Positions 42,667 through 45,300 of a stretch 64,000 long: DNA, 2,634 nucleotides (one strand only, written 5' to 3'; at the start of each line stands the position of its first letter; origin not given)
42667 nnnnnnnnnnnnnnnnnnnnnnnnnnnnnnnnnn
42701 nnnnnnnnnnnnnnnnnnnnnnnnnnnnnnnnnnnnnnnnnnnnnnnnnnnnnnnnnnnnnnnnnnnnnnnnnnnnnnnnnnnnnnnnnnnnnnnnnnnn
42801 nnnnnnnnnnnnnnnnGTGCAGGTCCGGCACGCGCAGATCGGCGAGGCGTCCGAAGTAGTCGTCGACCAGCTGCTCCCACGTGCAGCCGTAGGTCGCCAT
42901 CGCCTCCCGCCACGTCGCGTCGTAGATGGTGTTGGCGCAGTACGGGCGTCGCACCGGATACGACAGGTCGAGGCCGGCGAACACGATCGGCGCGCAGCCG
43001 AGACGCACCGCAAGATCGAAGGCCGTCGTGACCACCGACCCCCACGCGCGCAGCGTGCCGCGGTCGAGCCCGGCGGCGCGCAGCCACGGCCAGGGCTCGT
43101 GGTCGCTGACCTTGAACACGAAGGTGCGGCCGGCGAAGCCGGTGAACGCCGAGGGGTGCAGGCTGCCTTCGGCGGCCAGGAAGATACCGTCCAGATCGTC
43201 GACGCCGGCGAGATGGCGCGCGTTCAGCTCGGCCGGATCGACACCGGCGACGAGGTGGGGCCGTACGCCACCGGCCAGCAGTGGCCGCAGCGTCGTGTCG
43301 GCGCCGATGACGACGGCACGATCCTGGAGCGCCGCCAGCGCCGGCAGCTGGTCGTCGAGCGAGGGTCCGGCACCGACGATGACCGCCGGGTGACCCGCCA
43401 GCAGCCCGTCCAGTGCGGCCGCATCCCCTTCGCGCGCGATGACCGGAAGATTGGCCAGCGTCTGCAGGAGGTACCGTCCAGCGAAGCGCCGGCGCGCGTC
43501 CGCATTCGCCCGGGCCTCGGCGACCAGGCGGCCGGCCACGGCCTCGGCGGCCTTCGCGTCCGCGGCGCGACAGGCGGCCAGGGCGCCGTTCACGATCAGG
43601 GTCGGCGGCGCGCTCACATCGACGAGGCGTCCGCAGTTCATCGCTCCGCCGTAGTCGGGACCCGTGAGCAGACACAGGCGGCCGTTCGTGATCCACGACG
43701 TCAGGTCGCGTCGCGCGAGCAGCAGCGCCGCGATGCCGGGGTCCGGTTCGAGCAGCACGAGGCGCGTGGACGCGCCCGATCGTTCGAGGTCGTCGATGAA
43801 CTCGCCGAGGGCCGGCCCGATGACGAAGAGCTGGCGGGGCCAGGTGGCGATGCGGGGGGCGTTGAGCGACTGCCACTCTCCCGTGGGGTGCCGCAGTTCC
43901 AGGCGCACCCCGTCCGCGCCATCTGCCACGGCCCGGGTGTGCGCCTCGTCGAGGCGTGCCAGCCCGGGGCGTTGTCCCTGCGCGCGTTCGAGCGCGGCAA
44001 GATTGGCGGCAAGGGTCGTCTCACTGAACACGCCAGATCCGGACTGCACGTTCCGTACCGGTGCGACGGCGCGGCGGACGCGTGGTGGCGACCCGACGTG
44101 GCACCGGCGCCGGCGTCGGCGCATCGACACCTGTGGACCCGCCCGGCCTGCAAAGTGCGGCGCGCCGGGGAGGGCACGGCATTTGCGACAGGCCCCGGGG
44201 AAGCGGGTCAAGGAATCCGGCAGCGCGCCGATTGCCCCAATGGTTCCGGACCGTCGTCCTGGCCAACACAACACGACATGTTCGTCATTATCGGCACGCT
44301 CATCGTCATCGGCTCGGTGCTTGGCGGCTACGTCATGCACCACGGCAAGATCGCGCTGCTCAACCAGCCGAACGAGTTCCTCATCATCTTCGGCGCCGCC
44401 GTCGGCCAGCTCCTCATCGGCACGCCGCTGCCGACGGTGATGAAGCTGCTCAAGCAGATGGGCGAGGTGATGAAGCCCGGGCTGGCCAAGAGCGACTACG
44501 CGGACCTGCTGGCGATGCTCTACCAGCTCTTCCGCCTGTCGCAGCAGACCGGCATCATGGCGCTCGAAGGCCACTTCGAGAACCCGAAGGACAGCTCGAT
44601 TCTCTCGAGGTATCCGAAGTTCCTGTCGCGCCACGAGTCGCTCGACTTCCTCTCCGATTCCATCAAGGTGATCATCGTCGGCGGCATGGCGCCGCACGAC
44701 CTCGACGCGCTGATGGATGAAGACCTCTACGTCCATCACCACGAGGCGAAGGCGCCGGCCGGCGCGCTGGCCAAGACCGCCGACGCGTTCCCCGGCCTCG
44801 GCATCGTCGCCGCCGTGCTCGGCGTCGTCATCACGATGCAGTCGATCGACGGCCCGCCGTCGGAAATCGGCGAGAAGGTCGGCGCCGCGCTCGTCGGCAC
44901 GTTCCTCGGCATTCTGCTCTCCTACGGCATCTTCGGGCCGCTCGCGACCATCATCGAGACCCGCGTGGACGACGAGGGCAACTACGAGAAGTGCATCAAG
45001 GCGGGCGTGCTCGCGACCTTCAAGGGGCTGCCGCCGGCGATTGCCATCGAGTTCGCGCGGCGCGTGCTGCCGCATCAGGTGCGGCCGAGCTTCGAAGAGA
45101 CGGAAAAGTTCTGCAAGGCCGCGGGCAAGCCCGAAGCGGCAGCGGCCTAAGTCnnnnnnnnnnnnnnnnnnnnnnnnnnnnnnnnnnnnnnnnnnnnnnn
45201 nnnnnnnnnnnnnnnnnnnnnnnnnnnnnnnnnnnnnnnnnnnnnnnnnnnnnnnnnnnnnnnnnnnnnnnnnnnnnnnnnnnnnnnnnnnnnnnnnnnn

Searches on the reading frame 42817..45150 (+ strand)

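Call 72: search_protein_families(library=pfam, proteins=[window:42817-45150:+], max_evalue=0.001)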
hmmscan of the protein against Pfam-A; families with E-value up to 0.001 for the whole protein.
window:42817-45150:+ (777 aa): 2 families
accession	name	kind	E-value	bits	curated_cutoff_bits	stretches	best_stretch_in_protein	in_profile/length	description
PF20560.3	MotA_N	-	1.3e-24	86.7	27.3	1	491-579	1-91/91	Motility protein A N-terminal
PF01618.21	MotA_ExbB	-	7.6e-10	39.1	22.9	1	620-720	18-121/127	MotA/TolQ/ExbB proton channel family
